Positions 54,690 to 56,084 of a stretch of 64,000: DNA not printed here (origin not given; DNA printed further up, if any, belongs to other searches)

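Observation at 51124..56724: Module resembling polyprenyl-phospho-pentose (DPA/Arn-like) donor synthesis: UbiA DPPR-synthase-like, SDR, GT-C, SMR-like and HAD phosphatase fused to a flippase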

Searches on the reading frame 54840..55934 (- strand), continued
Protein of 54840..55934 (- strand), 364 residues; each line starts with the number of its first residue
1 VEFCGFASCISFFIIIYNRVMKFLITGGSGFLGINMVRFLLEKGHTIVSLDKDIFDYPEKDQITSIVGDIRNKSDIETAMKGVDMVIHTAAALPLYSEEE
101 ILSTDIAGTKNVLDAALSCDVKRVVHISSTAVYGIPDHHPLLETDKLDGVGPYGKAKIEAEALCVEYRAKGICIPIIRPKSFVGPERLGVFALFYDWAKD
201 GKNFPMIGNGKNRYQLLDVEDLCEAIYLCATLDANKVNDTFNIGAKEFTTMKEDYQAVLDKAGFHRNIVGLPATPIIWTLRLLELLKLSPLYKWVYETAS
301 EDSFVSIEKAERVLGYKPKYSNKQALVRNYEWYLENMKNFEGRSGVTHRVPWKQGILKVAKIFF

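Call 68: get_annotated_region(hit=H38, flank=9000)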
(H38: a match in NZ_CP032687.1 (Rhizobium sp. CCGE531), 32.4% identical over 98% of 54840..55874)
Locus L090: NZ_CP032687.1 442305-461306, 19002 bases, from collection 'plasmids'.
description: Rhizobium sp. CCGE531 plasmid pRCCGE531b, complete sequence
organism: Rhizobium sp. CCGE531 (NCBI taxid 2364271)
taxonomy: Bacteria; Pseudomonadota; Alphaproteobacteria; Hyphomicrobiales; Rhizobiaceae; Rhizobium; Rhizobium sp. CCGE531
host: -; source: Phaseolus; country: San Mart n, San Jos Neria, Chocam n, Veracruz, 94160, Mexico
typing (MOB-suite, as given by PLSDB): conjugative; relaxase MOBQ; mating-pair formation MPF_T
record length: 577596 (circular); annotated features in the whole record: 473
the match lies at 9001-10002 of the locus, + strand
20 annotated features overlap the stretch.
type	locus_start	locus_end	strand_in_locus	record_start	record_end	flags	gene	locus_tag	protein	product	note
CDS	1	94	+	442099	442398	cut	-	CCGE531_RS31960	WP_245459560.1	hypothetical protein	-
CDS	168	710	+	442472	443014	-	-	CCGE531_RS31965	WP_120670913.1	hypothetical protein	-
CDS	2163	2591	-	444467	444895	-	-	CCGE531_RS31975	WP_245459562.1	hypothetical protein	-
CDS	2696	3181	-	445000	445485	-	-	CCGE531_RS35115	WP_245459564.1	hypothetical protein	-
CDS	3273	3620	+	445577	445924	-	-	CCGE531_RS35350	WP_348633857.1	hypothetical protein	-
CDS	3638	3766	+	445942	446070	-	-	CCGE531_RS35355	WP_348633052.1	hypothetical protein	-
CDS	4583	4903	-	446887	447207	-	-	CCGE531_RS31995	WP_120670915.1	hypothetical protein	-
CDS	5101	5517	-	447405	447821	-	-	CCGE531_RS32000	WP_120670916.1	multiubiquitin domain-containing protein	-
CDS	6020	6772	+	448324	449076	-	-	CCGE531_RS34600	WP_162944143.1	hypothetical protein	-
CDS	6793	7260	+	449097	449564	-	-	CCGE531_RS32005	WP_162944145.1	hypothetical protein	-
CDS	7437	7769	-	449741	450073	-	-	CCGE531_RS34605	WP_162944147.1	hypothetical protein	-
CDS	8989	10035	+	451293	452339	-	-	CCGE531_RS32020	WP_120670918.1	NAD-dependent epimerase/dehydratase family protein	-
CDS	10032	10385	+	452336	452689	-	-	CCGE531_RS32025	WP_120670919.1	SMR family transporter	-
CDS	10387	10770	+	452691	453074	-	-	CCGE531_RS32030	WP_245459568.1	hypothetical protein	-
CDS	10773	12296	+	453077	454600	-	-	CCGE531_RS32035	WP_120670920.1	GMC family oxidoreductase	-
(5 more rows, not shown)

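Call 69: get_annotated_region(hit=H29, flank=8000)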
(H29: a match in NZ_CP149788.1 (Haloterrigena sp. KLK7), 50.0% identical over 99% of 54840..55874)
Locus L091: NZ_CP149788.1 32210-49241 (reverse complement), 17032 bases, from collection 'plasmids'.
description: Haloterrigena sp. KLK7 plasmid unnamed1, complete sequence
organism: Haloterrigena sp. KLK7 (NCBI taxid 3132747)
taxonomy: Archaea; Euryarchaeota; Halobacteria; Halobacteriales; Natrialbaceae; Haloterrigena; Haloterrigena sp. KLK7
host: -; source: cell culture,salt lake; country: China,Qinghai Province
typing (MOB-suite, as given by PLSDB): non-mobilizable
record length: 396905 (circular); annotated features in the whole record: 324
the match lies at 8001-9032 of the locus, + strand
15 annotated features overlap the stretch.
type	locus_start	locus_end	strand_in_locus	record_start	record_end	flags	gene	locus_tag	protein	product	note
CDS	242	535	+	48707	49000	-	-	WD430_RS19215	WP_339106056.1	hypothetical protein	-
CDS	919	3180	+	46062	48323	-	-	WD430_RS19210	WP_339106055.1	AAA domain-containing protein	-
CDS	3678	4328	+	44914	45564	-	-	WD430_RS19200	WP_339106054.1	hypothetical protein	-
CDS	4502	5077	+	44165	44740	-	-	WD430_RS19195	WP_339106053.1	DoxX family protein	-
CDS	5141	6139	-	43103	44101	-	-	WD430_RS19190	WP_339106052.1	lysylphosphatidylglycerol synthase transmembrane domain-containing protein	-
CDS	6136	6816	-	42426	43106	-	-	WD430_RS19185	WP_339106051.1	PHP domain-containing protein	-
CDS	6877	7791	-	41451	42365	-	-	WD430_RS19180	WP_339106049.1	decaprenyl-phosphate phosphoribosyltransferase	-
CDS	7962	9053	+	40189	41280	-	-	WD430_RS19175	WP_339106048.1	NAD-dependent epimerase/dehydratase family protein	-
CDS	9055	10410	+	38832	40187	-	-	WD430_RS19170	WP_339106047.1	DolP-mannose mannosyltransferase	GO:0035269 - protein O-linked mannosylation [Evidence IEA]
CDS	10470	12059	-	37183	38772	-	-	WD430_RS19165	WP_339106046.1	glycosyltransferase family 39 protein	-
CDS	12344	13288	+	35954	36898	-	-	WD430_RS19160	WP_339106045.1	DMT family transporter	GO:0055085 - transmembrane transport [Evidence IEA]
CDS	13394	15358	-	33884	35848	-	-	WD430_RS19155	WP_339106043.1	ATP-binding protein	-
CDS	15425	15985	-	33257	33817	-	-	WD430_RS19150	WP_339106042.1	hypothetical protein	-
CDS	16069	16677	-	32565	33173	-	-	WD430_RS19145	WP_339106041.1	metal-dependent hydrolase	-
CDS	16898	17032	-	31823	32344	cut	-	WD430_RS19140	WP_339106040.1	pyridoxamine 5'-phosphate oxidase family protein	GO:0008615 - pyridoxine biosynthetic process [Evidence IEA]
